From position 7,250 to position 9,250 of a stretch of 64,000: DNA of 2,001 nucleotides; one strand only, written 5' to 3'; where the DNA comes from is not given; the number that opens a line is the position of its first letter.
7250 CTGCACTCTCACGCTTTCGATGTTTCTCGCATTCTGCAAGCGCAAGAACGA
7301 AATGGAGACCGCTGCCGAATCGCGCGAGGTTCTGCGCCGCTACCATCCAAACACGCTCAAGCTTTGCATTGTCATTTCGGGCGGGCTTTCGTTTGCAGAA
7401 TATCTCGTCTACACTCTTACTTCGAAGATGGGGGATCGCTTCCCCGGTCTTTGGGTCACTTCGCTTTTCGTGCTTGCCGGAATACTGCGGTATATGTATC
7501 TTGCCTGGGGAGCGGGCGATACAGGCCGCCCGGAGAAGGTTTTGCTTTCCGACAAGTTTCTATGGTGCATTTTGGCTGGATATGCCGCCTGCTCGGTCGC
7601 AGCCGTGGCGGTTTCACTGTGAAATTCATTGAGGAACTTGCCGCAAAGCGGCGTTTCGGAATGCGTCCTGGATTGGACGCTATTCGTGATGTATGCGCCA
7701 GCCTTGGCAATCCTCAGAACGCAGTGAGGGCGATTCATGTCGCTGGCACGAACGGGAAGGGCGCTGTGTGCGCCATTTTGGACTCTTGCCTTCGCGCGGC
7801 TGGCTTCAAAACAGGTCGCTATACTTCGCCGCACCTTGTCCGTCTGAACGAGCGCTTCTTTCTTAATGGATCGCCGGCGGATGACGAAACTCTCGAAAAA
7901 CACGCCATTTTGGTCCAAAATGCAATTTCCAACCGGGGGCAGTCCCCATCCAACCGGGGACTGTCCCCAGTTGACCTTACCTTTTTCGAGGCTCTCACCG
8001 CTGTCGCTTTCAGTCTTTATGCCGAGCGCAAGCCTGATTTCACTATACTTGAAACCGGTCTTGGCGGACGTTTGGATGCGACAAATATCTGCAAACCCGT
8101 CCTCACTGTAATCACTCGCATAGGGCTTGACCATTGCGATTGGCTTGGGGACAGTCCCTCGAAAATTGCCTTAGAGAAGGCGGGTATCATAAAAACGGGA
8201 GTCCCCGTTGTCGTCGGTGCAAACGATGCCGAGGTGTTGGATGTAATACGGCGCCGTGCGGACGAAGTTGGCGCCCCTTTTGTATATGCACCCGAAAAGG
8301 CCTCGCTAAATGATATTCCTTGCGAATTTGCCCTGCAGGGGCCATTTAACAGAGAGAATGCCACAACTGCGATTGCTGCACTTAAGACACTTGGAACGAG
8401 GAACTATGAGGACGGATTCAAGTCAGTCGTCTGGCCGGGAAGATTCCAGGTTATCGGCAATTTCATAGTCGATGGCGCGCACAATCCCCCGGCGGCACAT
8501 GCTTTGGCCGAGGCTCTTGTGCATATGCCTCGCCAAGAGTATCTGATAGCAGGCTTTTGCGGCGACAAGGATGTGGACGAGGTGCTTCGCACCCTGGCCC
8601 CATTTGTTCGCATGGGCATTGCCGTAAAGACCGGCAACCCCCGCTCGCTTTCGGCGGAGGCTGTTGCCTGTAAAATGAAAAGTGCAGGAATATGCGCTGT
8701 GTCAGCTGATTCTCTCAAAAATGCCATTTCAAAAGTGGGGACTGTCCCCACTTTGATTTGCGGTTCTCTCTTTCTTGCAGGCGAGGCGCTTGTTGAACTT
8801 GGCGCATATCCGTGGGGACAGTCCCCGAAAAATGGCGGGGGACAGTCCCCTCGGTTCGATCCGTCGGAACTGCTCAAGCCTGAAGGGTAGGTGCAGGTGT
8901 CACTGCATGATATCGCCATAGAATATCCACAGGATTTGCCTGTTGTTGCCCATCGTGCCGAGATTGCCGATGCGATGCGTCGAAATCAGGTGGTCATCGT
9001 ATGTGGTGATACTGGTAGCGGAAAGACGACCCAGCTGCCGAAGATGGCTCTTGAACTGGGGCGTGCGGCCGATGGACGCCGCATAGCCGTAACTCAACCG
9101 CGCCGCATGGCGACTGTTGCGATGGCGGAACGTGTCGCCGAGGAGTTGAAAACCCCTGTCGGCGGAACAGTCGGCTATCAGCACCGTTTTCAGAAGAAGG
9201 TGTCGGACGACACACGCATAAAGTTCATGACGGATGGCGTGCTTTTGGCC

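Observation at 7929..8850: A 13-nt palindrome, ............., occurs 6-7 times inside folC only, in both orientations and different reading frames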

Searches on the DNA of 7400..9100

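Call 72: search_rna_families(source=window, start=7400, end=9100, threshold=evalue, max_evalue=1)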
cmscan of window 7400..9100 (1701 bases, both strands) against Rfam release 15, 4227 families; matches with E-value up to 1: 0.
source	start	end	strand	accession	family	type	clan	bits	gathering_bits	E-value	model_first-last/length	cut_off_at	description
